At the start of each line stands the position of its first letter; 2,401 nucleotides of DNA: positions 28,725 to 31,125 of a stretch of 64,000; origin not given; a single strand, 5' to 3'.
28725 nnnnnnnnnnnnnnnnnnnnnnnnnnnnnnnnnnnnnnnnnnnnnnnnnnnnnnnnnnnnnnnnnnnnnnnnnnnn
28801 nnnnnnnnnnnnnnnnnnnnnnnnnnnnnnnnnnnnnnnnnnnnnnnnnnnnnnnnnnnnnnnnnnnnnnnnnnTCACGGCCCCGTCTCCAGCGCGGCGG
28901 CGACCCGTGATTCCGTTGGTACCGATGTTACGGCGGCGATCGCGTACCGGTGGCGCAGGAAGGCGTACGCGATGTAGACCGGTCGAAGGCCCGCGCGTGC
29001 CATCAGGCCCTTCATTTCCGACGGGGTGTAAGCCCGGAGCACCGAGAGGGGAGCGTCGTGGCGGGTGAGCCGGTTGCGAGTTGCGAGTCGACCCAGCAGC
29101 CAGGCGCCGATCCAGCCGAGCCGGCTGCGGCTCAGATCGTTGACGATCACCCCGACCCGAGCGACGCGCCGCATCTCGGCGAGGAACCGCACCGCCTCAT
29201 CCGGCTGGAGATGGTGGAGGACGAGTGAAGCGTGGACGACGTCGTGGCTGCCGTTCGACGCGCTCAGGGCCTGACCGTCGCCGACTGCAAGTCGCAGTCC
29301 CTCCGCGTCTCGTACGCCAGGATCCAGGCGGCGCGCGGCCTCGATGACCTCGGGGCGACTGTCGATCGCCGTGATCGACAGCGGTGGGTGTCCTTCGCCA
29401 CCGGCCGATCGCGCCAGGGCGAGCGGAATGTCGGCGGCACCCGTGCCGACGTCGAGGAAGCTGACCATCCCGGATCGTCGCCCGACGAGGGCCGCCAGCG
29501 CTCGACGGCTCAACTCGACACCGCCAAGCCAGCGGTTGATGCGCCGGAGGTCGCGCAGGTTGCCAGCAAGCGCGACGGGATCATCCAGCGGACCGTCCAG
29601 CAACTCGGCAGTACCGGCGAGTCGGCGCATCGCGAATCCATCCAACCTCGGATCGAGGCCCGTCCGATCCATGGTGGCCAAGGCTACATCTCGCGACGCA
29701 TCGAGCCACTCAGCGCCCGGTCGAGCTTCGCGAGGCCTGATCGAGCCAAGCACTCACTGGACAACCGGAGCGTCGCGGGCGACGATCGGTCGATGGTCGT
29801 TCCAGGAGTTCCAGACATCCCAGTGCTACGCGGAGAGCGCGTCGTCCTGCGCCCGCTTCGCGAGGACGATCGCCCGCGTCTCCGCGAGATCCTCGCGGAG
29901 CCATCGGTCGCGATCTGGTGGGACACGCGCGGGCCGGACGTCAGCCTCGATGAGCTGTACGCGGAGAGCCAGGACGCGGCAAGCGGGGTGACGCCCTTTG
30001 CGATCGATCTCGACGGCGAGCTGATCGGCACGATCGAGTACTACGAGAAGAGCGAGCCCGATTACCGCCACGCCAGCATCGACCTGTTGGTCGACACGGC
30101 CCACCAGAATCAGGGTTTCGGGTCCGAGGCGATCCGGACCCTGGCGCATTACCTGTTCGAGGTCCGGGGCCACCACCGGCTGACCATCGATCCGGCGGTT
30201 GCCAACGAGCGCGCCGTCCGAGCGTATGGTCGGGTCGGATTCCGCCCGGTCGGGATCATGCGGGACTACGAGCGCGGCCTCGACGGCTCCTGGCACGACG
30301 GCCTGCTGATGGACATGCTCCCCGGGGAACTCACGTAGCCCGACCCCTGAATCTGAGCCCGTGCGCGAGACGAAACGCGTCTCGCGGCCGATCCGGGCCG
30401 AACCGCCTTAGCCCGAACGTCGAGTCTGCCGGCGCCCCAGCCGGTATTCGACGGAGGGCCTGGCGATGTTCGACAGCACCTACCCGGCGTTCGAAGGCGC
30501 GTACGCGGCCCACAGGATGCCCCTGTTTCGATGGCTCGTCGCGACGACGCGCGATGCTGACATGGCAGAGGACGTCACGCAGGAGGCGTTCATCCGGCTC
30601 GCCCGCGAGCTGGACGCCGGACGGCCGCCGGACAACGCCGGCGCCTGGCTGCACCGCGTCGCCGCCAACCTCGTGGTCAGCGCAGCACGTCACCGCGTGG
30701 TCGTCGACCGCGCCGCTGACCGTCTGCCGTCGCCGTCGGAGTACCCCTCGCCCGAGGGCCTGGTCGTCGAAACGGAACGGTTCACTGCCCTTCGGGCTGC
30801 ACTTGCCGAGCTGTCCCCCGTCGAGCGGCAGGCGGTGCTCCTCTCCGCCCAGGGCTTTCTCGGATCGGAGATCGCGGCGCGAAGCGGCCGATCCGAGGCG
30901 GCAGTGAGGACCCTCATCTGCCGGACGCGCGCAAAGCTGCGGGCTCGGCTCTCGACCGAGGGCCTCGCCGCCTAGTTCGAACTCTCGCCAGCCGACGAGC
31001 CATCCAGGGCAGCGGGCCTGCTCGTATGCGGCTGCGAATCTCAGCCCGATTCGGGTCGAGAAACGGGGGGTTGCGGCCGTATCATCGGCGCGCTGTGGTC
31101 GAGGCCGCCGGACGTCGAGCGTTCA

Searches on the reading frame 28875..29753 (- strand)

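Call 32: search_protein_families(library=pfam, proteins=[window:28875-29753:-], max_evalue=0.0001)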
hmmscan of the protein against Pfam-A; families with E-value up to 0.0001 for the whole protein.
window:28875-29753:- (292 aa): 6 families
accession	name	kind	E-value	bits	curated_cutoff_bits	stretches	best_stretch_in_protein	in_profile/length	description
PF13649.12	Methyltransf_25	-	6.6e-12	46.4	27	1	100-200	2-95/97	Methyltransferase domain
PF08241.18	Methyltransf_11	-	2e-11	44.8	21.2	1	100-201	1-90/95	Methyltransferase domain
PF08242.18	Methyltransf_12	-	4.8e-09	37.3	30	1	100-201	1-95/98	Methyltransferase domain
PF13847.12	Methyltransf_31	-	2e-07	31.2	27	1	98-203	6-106/145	Methyltransferase domain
PF01209.24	Ubie_methyltran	-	9e-07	28.9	20.1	1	83-211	36-156/233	ubiE/COQ5 methyltransferase family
PF13489.12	Methyltransf_23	-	1.1e-05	25.7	27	1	96-259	23-162/164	Methyltransferase domain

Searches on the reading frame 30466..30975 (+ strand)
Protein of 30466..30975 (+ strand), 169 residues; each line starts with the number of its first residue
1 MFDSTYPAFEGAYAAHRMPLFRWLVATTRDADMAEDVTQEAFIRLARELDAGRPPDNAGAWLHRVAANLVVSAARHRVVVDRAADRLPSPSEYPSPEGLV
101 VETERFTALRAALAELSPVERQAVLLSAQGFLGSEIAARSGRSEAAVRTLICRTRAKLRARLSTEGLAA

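Call 32: search_protein_families(library=pfam, proteins=[window:30466-30975:+], max_evalue=0.0001)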
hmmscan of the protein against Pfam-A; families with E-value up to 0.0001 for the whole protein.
window:30466-30975:+ (169 aa): 2 families
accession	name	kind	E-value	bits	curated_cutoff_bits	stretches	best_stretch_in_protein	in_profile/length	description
PF08281.18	Sigma70_r4_2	-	2.9e-10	40.1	25.7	1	108-158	3-54/54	Sigma-70, region 4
PF04542.20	Sigma70_r2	-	8.8e-10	38.7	24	1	13-76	2-67/71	Sigma-70 region 2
